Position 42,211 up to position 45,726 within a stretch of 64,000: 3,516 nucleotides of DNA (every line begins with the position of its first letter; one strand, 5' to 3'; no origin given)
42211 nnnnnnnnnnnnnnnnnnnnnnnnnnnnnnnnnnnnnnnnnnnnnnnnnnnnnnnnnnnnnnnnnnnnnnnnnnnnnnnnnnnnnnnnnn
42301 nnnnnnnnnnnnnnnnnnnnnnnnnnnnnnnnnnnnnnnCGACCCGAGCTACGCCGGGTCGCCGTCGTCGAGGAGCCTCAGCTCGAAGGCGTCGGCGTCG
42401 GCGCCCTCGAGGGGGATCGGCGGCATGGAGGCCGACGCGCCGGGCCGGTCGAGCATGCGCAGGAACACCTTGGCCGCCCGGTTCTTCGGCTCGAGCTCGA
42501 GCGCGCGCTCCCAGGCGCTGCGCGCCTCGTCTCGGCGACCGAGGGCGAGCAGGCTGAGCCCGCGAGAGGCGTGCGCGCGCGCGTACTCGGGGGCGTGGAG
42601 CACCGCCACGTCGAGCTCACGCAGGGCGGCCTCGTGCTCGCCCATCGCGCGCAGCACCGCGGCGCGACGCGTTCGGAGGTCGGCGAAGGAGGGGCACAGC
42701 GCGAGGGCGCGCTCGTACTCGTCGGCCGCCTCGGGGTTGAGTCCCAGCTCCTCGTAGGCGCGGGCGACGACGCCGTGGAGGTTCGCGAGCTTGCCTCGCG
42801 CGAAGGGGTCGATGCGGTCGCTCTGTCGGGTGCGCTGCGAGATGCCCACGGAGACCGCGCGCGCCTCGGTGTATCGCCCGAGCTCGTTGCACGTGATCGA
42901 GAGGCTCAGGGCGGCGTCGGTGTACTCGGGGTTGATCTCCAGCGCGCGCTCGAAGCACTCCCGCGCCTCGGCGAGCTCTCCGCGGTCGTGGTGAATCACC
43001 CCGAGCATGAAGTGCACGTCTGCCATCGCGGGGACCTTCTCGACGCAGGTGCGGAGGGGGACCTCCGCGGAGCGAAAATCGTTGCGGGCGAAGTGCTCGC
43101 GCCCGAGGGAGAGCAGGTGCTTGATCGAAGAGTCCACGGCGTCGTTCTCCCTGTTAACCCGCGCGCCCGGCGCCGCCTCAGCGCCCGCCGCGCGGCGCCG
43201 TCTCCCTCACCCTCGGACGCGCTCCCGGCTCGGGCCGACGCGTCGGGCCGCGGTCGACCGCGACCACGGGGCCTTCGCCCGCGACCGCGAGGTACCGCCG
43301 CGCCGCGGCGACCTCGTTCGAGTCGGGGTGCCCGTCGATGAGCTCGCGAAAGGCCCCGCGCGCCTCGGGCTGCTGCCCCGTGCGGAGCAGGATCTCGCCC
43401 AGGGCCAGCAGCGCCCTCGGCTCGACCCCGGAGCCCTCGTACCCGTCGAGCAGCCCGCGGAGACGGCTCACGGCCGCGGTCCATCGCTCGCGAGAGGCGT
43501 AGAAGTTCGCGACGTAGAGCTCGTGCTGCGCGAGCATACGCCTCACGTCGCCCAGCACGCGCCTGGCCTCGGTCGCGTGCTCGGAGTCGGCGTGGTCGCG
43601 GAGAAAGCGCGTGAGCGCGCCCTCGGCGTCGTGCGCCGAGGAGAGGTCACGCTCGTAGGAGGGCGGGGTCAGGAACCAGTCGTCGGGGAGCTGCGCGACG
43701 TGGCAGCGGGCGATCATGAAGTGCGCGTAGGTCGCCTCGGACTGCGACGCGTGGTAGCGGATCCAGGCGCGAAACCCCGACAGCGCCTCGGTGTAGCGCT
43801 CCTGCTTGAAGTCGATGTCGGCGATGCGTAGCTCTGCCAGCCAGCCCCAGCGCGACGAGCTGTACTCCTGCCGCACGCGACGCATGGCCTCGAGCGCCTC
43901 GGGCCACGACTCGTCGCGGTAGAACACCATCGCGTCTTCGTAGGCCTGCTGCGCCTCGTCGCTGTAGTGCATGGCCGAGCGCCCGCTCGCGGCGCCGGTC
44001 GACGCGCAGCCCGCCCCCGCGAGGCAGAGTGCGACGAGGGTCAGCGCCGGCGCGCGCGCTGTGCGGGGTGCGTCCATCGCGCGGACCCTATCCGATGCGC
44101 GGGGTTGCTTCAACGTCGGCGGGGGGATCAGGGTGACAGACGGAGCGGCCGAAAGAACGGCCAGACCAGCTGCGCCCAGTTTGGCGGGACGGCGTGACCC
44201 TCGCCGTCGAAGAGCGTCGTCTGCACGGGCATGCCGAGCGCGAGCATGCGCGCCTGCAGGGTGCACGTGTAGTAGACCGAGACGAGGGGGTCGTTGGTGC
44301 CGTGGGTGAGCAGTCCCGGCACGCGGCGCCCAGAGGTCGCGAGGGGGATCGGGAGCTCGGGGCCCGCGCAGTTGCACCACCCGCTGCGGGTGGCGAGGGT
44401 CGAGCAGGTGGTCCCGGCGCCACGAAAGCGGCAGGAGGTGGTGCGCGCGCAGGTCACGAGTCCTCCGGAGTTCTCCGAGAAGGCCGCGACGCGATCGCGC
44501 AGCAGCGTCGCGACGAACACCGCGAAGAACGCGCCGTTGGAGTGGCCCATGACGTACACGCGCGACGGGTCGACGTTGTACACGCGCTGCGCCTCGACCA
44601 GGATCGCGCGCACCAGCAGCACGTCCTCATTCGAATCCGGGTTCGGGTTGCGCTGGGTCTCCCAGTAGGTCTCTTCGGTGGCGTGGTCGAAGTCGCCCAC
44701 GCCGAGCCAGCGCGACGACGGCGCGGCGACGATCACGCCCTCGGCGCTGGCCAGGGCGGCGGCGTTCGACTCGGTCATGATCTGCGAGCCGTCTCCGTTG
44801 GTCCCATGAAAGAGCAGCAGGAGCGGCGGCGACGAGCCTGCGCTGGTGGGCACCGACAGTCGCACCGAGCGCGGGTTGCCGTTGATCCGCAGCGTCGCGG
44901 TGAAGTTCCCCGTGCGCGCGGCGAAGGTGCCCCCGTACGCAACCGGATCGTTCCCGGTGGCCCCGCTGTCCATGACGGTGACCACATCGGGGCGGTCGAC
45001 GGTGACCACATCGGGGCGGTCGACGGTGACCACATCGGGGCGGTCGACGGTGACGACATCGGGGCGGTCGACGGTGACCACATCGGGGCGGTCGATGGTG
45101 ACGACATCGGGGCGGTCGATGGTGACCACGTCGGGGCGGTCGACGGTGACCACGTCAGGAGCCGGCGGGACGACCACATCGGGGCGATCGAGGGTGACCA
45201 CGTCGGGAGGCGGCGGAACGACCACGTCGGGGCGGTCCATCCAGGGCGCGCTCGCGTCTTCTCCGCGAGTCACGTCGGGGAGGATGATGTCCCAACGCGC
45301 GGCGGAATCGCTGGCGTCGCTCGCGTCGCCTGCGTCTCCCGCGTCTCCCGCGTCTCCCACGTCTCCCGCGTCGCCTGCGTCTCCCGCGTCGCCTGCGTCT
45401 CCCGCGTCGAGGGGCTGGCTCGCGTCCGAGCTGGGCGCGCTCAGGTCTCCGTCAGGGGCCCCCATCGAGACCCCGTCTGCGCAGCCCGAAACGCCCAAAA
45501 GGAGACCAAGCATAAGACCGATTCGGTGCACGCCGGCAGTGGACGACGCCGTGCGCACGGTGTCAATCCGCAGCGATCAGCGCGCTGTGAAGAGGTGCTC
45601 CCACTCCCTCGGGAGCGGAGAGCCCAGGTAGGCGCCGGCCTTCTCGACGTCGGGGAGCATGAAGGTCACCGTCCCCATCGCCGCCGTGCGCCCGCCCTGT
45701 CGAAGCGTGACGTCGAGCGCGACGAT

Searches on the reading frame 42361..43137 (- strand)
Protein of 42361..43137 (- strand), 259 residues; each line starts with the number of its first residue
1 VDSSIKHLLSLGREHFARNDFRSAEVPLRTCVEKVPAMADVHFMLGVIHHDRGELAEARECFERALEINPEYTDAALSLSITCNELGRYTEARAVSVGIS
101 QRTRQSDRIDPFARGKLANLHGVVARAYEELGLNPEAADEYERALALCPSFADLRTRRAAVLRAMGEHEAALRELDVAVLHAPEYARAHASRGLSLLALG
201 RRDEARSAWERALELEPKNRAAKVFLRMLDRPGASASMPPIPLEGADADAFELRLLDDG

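Call 43: search_protein_families(library=pfam, max_evalue=0.001, proteins=[window:42361-43137:-])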
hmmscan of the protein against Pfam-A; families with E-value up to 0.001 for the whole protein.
window:42361-43137:- (259 aa): 21 families
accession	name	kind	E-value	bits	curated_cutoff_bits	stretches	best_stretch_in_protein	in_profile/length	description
PF07719.23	TPR_2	-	7.8e-28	94.7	27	2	39-72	1-34/34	Tetratricopeptide repeat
PF00515.34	TPR_1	-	4.4e-26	90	27.8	2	39-72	1-34/34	Tetratricopeptide repeat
PF13414.12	TPR_11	-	9.2e-21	73.7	26.8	2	48-75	3-30/42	TPR repeat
PF13428.12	TPR_14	-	1.3e-19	69.2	23.5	2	124-160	7-43/44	Tetratricopeptide repeat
PF13432.12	TPR_16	-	2.1e-19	70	32.7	3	10-71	2-63/65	Tetratricopeptide repeat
PF13181.12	TPR_8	-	1.9e-18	65.4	25.7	1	39-71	1-33/34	Tetratricopeptide repeat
PF14559.12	TPR_19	-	1.1e-17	64.5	25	1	52-96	4-48/68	Tetratricopeptide repeat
PF13431.12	TPR_17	-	2.1e-17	62.3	24.4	1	61-94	1-34/34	Tetratricopeptide repeat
PF13424.12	TPR_12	-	2.7e-14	53.5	30.1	2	42-94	6-66/77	Tetratricopeptide repeat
PF13374.12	TPR_10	-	3.7e-11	43.1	27.5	1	45-68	8-31/42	Tetratricopeptide repeat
PF23914.1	TPR_CcmH_CycH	-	1.6e-10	41.5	42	1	8-80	19-91/158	Cytochrome c-type biogenesis protein H TPR domain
PF13174.12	TPR_6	-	1.8e-09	38.1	26.3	0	193-218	7-32/33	Tetratricopeptide repeat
PF07721.20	TPR_4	-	2.3e-09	37.4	27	0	41-64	3-26/26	Tetratricopeptide repeat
PF13176.12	TPR_7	-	1e-07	31.9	27.9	0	43-75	3-35/36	Tetratricopeptide repeat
PF09976.15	TPR_21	-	3.7e-07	30.5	25.5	1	156-220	117-180/193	Tetratricopeptide repeat-like domain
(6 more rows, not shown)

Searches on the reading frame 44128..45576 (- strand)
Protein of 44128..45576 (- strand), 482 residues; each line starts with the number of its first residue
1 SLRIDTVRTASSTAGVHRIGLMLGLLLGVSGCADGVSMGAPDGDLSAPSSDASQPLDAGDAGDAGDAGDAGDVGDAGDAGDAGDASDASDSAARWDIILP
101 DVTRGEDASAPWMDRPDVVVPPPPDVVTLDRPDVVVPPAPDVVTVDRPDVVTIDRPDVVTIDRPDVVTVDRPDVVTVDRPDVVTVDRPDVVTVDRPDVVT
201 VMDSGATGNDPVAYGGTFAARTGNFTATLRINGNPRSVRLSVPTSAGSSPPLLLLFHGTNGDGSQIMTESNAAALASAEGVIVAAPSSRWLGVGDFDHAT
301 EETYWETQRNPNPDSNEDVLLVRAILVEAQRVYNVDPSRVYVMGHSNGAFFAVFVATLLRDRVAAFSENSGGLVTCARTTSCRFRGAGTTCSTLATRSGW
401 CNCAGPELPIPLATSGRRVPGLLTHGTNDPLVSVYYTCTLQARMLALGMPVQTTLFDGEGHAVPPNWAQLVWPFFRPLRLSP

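Call 43: search_protein_families(library=pfam, max_evalue=0.001, proteins=[window:44128-45576:-])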
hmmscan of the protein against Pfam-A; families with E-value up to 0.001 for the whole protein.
window:44128-45576:- (482 aa): 3 families
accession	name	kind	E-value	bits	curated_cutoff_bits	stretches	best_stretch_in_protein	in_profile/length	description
PF00326.27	Peptidase_S9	-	7.5e-06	26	22.6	0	277-357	11-83/213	Prolyl oligopeptidase family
PF20434.5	BD-FAE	-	3.3e-05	23.9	26.8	0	308-360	59-111/215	BD-FAE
PF07859.19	Abhydrolase_3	-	9.5e-05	22.7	25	1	310-371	43-108/210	alpha/beta hydrolase fold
